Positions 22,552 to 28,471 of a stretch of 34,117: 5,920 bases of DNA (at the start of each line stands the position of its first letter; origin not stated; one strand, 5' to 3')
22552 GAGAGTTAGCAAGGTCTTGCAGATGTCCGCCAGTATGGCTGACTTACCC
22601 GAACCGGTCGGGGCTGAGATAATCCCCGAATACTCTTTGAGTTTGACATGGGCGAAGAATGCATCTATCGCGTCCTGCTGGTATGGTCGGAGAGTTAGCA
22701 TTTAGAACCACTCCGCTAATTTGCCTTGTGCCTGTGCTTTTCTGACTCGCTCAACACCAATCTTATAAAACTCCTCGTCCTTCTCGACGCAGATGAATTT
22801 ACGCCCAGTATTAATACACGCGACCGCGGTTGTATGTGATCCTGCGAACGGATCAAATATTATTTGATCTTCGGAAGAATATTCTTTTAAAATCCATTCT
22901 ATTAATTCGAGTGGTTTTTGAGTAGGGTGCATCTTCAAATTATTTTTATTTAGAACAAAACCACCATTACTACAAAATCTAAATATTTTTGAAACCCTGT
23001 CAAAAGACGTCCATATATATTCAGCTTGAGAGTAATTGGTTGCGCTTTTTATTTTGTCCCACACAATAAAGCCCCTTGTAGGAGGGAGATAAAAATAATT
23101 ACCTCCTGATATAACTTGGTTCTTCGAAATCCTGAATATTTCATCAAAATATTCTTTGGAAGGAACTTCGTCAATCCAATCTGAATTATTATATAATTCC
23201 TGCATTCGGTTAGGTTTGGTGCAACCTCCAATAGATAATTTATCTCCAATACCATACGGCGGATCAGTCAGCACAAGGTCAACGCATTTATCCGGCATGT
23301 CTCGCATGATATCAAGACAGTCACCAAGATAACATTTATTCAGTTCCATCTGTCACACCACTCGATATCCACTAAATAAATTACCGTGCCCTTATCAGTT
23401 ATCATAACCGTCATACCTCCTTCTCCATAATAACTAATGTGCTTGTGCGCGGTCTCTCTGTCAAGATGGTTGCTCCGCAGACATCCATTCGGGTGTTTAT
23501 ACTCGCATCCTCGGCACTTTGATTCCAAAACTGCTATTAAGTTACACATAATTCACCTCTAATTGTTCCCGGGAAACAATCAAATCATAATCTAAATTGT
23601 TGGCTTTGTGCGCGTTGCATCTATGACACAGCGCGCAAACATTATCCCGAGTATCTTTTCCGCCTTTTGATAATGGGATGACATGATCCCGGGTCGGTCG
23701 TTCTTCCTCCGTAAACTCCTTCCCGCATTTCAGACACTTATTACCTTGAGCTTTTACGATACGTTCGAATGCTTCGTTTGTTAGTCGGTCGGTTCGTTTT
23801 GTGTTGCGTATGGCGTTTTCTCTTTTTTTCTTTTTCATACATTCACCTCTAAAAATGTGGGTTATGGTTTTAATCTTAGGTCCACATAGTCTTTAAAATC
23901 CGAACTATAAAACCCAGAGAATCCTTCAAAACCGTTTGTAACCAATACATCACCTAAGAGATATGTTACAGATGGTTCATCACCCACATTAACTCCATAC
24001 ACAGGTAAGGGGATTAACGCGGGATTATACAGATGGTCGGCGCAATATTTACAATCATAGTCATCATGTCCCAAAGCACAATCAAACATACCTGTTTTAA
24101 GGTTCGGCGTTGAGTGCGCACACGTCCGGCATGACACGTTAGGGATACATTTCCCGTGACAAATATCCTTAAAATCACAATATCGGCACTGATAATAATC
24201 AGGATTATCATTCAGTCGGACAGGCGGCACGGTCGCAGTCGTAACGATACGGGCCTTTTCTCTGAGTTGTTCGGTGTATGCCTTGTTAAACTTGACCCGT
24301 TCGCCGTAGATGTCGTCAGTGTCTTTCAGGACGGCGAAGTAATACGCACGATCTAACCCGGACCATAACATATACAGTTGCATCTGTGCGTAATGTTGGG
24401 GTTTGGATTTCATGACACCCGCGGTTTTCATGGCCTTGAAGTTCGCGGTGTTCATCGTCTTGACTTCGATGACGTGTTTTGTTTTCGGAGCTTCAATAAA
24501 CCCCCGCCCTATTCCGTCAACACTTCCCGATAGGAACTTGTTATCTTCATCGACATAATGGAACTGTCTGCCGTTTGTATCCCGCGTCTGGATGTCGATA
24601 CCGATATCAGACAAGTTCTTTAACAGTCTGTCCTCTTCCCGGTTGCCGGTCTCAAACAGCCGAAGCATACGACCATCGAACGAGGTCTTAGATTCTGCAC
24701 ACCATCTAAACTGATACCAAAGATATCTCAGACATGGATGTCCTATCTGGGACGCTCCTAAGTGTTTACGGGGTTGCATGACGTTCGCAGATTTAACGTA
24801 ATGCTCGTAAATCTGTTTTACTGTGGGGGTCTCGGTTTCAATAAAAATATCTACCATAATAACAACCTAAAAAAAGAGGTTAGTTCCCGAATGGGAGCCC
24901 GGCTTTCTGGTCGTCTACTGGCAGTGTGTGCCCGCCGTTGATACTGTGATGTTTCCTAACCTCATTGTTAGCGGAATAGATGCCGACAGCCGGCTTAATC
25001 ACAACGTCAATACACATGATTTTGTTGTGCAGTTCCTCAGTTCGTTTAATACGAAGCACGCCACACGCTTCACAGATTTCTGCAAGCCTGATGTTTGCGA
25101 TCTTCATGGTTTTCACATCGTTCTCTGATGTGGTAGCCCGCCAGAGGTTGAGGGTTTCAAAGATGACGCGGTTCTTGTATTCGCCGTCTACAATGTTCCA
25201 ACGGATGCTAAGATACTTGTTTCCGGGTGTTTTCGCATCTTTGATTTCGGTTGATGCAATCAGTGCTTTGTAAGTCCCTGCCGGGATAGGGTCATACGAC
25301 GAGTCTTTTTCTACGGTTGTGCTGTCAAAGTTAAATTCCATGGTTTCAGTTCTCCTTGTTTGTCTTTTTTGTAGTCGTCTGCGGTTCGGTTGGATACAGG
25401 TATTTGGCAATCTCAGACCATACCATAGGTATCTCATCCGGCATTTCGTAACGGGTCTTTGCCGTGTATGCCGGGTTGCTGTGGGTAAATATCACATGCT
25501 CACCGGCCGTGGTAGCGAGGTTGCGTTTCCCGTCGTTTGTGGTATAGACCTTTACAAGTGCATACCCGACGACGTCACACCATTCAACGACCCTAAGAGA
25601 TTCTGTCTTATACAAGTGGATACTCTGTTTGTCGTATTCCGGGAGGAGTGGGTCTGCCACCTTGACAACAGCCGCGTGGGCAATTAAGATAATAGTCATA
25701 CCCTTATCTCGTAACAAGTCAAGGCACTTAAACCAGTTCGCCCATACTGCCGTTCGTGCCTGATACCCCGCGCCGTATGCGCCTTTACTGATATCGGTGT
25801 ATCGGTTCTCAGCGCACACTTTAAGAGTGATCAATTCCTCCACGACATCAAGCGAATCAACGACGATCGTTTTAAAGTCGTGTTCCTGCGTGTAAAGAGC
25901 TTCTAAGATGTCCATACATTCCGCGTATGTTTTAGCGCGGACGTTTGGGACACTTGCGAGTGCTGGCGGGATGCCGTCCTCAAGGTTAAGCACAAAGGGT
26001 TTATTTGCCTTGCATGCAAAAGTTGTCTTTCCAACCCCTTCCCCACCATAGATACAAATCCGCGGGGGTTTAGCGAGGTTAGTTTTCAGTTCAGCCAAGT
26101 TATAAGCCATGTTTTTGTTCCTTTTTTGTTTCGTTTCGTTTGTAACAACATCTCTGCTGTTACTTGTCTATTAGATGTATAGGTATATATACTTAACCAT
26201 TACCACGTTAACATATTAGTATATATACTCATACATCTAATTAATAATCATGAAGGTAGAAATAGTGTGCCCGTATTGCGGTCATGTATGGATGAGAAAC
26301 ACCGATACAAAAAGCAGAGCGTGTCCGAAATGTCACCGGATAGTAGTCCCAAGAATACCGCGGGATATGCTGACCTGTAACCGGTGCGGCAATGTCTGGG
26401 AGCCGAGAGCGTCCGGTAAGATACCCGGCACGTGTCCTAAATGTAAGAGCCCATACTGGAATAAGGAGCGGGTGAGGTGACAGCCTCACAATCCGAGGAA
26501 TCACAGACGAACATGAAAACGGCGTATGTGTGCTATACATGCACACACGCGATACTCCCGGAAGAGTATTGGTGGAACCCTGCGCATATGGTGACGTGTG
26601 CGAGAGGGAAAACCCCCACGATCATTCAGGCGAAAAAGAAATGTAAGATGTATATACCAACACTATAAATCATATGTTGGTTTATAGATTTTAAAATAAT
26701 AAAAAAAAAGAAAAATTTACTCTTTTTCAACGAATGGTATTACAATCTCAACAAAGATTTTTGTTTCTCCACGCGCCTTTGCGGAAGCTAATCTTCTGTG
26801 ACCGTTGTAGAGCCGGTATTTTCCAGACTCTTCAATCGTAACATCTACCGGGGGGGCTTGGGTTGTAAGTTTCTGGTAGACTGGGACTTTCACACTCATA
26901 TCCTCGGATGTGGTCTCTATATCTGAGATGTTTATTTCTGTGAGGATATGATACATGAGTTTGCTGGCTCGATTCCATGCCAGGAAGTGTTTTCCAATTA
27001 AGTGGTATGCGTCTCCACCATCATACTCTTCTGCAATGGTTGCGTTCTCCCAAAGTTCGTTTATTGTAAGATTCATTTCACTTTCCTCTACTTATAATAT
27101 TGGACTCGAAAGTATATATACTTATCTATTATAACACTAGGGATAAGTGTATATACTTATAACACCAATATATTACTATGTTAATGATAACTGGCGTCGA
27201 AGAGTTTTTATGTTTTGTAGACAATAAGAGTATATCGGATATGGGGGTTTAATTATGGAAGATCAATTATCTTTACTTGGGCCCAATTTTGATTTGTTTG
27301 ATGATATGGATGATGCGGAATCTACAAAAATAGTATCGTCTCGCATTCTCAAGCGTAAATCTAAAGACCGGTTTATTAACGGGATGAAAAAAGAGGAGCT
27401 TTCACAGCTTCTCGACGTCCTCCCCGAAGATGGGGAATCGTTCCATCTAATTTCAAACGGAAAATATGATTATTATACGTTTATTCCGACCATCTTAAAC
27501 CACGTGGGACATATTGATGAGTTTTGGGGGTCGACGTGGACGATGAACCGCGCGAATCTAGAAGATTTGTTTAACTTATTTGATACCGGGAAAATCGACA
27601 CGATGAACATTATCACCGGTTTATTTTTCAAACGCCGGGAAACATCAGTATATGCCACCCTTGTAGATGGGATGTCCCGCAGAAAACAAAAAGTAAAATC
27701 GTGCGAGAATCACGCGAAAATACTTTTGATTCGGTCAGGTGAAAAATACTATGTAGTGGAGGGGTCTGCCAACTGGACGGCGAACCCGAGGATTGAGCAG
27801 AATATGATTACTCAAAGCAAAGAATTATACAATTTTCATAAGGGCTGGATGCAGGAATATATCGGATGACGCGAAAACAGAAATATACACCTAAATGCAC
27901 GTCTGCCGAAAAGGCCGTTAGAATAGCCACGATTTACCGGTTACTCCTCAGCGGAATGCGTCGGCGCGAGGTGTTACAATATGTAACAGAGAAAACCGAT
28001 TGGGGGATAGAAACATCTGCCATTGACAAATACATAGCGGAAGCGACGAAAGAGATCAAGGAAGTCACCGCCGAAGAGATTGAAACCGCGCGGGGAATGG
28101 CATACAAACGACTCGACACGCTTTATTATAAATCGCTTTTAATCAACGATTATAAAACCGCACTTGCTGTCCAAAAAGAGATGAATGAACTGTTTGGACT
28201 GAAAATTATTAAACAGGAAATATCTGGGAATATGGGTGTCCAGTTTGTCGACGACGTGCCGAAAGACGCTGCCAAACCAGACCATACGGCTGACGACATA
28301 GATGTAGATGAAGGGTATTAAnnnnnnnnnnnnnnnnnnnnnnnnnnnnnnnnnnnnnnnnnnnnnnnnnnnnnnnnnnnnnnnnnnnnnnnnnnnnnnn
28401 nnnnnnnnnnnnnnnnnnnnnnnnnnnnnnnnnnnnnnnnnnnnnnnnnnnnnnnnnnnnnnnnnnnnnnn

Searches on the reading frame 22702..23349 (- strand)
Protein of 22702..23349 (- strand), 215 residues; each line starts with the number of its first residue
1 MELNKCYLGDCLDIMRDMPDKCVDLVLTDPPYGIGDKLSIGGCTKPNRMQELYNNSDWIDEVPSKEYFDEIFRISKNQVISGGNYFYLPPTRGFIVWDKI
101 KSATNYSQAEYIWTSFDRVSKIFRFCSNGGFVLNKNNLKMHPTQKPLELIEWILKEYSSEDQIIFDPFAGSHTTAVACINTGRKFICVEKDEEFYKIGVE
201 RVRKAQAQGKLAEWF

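Call 11: search_protein_families(library=phrogs, proteins=[window:22702-23349:-], max_evalue=0.001)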
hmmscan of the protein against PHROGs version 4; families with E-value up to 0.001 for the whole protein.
window:22702-23349:- (215 aa): 14 families
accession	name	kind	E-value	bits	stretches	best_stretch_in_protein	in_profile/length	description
phrog_67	-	other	1.9e-50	173.7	1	1-211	121-352/743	DNA methyltransferase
phrog_18293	-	other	2.3e-27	96.3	1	133-207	37-112/119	methyltransferase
phrog_498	-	other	7.4e-24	85.2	1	15-207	215-425/633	DNA methyltransferase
phrog_3008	-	other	3.5e-23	83.1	1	132-209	141-218/244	DNA methyltransferase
phrog_23224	-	other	2.3e-21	77.4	1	3-208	67-298/305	DNA methyltransferase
phrog_8769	-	other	1.6e-16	60.9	1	161-205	12-56/71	methyltransferase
phrog_23148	-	unknown function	1.6e-13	52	1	136-206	80-150/165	-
phrog_23085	-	unknown function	3.1e-10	40.8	1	135-204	38-107/138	-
phrog_6025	-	other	8.2e-10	39.6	1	6-35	14-43/192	DNA methyltransferase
phrog_6952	-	other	8.5e-10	39.8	1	141-203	114-176/181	DNA methyltransferase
phrog_18146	-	other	1.7e-09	38.1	1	147-189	55-98/452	DNA methyltransferase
phrog_16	-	DNA, RNA and nucleotide metabolism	2.1e-09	37.2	1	105-210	818-917/986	DNA helicase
phrog_12862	-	unknown function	1.7e-07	32.3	1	4-36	3-35/149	-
phrog_12517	-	unknown function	1.1e-06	29.1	0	149-208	94-153/316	-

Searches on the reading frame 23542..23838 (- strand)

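Call 11: search_protein_families(library=phrogs, proteins=[window:23542-23838:-], max_evalue=0.001)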
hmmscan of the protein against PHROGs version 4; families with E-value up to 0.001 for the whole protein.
window:23542-23838:- (98 aa): 31 families (the best 25 are shown)
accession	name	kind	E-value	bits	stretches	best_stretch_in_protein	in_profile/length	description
phrog_8660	-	DNA, RNA and nucleotide metabolism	4.2e-16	60.6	1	2-89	94-187/196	HNH endonuclease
phrog_1035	-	DNA, RNA and nucleotide metabolism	6.6e-16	60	1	7-91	130-223/271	endonuclease VII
phrog_338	-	DNA, RNA and nucleotide metabolism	5e-15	56.7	1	1-84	179-265/340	HNH endonuclease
phrog_6050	-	DNA, RNA and nucleotide metabolism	8.6e-15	55.4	1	6-83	283-362/402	HNH endonuclease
phrog_2214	-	DNA, RNA and nucleotide metabolism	8.7e-13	49.2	1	5-81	164-239/429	HNH endonuclease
phrog_2118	-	DNA, RNA and nucleotide metabolism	1.4e-12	48.7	1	9-80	153-223/301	HNH endonuclease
phrog_9645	-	DNA, RNA and nucleotide metabolism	2.9e-12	47.6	1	21-84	10-75/168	HNH endonuclease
phrog_7785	-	DNA, RNA and nucleotide metabolism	5.2e-11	43.7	1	3-82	41-115/147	HNH endonuclease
phrog_5718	-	DNA, RNA and nucleotide metabolism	8.9e-11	42.4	1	2-88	96-183/394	HNH endonuclease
phrog_16726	-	DNA, RNA and nucleotide metabolism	1e-10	42.8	1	25-85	86-147/308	HNH endonuclease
phrog_1271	-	DNA, RNA and nucleotide metabolism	2.1e-10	41.5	1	8-84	246-321/361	HNH endonuclease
phrog_9545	-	DNA, RNA and nucleotide metabolism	7.3e-10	39.9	1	13-90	91-176/206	HNH endonuclease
phrog_589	-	DNA, RNA and nucleotide metabolism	2.3e-09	38.3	1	17-80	76-140/179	HNH endonuclease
phrog_2914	-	DNA, RNA and nucleotide metabolism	1.4e-08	35.7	1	3-78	66-135/190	endonuclease VII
phrog_333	-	DNA, RNA and nucleotide metabolism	2.2e-08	35.4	1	11-80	9-80/138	HNH endonuclease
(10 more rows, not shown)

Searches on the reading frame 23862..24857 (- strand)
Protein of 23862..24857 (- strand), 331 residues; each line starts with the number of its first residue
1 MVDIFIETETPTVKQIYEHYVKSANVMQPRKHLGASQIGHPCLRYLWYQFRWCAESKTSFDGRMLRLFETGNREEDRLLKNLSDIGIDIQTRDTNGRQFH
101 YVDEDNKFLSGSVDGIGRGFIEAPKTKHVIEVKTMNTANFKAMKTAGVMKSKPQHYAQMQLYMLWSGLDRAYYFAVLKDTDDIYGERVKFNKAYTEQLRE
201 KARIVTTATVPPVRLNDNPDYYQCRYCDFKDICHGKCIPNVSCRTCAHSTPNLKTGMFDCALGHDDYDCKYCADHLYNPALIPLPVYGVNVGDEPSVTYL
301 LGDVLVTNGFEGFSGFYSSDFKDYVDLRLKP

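Call 11: search_protein_families(library=phrogs, proteins=[window:23862-24857:-], max_evalue=0.001)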
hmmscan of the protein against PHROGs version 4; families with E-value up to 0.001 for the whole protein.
window:23862-24857:- (331 aa): 5 families
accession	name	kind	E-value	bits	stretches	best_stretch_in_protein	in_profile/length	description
phrog_1990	-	DNA, RNA and nucleotide metabolism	5.7e-89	299.3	1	3-281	8-287/290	Cas4-domain exonuclease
phrog_1706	-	DNA, RNA and nucleotide metabolism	1.3e-13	52.1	1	13-235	25-244/293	CRISPR/Cas system associated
phrog_434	-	DNA, RNA and nucleotide metabolism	6.1e-11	43.1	1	88-203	127-230/372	RecE-like recombination exonuclease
phrog_2506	-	DNA, RNA and nucleotide metabolism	8.7e-07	29.4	1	25-234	86-334/342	exonuclease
phrog_1674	-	DNA, RNA and nucleotide metabolism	0.00054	20.2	0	22-162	39-177/276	exonuclease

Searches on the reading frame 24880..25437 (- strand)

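Call 11: search_protein_families(library=phrogs, proteins=[window:24880-25437:-], max_evalue=0.001)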
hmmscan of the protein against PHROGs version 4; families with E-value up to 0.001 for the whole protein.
window:24880-25437:- (185 aa): 6 families
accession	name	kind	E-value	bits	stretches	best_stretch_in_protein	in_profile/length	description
phrog_2300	-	unknown function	3.2e-30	107.1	1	31-172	27-167/347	-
phrog_13350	-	unknown function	1e-26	95.2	1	33-168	5-135/302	-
phrog_6015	-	DNA, RNA and nucleotide metabolism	5e-26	92.9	1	35-169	5-134/273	single strand DNA binding protein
phrog_378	-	DNA, RNA and nucleotide metabolism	3.1e-08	35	1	35-115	5-77/163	single strand DNA binding protein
phrog_7778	-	DNA, RNA and nucleotide metabolism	7.7e-08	33.3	1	36-95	20-81/162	single strand DNA binding protein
phrog_9002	-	DNA, RNA and nucleotide metabolism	8.7e-08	33.4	1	43-107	21-87/192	single strand DNA binding protein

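Call 57: search_protein_families(library=ncbifam, proteins=[window:24880-25437:-], max_evalue=0.01)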
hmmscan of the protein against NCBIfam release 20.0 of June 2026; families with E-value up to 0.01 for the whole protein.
window:24880-25437:- (185 aa): 0 families

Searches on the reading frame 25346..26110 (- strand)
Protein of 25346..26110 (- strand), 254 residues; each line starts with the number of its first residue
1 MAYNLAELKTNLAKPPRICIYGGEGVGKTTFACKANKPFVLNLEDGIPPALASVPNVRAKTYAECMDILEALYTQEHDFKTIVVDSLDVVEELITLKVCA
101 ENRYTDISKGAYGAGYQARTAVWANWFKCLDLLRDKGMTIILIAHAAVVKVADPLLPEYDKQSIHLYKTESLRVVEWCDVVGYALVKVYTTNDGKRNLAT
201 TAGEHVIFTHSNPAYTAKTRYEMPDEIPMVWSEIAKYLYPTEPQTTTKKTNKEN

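Call 11: search_protein_families(library=phrogs, proteins=[window:25346-26110:-], max_evalue=0.001)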
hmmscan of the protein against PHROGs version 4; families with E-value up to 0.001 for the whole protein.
window:25346-26110:- (254 aa): 2 families
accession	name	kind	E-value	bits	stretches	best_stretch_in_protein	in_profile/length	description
phrog_124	-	DNA, RNA and nucleotide metabolism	1e-40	141.3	1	10-249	38-273/382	Sak4-like ssDNA annealing protein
phrog_8097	-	DNA, RNA and nucleotide metabolism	3.3e-06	27.1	1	14-148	259-402/598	exonuclease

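Call 57: search_protein_families(library=ncbifam, proteins=[window:25346-26110:-], max_evalue=0.01)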
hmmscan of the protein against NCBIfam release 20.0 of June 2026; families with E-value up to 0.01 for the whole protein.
window:25346-26110:- (254 aa): 1 family
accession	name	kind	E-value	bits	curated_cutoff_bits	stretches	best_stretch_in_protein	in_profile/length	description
TIGR01618.1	phage_P_loop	hypoth_equivalog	0.0049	16.5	138.75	1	16-148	13-144/220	phage nucleotide-binding protein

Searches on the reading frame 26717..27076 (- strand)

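Call 11: search_protein_families(library=phrogs, proteins=[window:26717-27076:-], max_evalue=0.001)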
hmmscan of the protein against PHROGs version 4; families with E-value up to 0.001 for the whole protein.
window:26717-27076:- (119 aa): 0 families

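Call 27: search_protein_families(library=pfam, proteins=[window:26717-27076:-], max_evalue=0.01)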
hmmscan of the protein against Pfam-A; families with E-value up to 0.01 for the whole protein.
window:26717-27076:- (119 aa): 1 family
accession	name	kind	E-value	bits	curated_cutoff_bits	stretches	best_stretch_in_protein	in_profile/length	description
PF10113.14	Fibrillarin_2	-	0.008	15.3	25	1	13-64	402-452/501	FeGP cofactor biosynthesis protein, fibrillarin family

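Call 57: search_protein_families(library=ncbifam, proteins=[window:26717-27076:-], max_evalue=0.01)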
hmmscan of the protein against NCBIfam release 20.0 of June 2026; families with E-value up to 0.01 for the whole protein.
window:26717-27076:- (119 aa): 0 families

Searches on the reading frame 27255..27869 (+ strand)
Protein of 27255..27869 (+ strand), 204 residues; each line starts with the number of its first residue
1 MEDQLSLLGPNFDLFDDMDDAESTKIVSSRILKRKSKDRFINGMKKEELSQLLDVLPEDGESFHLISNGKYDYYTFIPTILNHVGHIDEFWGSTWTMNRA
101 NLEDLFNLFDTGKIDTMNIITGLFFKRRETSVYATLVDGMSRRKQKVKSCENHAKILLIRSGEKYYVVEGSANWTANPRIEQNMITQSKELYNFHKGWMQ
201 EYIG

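Call 11: search_protein_families(library=phrogs, proteins=[window:27255-27869:+], max_evalue=0.001)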
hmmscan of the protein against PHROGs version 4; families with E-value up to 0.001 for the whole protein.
window:27255-27869:+ (204 aa): 2 families
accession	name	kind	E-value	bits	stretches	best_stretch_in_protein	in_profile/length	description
phrog_20533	-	unknown function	1.1e-21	78.4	1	44-197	41-194/202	-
phrog_16945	-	DNA, RNA and nucleotide metabolism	6.2e-06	26.7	1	25-196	37-203/252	endonuclease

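Call 27: search_protein_families(library=pfam, proteins=[window:27255-27869:+], max_evalue=0.01)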
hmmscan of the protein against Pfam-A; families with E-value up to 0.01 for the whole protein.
window:27255-27869:+ (204 aa): 1 family
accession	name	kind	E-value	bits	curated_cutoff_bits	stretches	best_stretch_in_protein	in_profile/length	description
PF13091.12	PLDc_2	-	0.0021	18.3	27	1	141-193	69-122/132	PLD-like domain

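Call 57: search_protein_families(library=ncbifam, proteins=[window:27255-27869:+], max_evalue=0.01)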
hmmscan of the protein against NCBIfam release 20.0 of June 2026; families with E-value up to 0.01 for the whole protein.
window:27255-27869:+ (204 aa): 0 families

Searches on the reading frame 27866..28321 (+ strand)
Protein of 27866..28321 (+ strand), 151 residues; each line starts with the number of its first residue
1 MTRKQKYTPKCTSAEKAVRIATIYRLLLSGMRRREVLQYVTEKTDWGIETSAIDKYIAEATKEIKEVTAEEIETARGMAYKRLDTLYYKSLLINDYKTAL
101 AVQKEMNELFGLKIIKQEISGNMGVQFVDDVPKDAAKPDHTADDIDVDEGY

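Call 11: search_protein_families(library=phrogs, proteins=[window:27866-28321:+], max_evalue=0.001)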
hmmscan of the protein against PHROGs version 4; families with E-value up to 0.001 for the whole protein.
window:27866-28321:+ (151 aa): 1 family
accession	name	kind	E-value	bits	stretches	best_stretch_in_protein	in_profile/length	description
phrog_645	-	DNA, RNA and nucleotide metabolism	0.00022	22.4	1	9-137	16-149/196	Rnase E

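Call 27: search_protein_families(library=pfam, proteins=[window:27866-28321:+], max_evalue=0.01)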
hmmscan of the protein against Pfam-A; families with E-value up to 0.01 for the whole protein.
window:27866-28321:+ (151 aa): 1 family
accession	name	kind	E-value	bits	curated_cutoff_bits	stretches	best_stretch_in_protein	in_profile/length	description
PF24035.1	DUF7344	-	0.0019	19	27.8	1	27-73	3-46/76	Domain of unknown function (DUF7344)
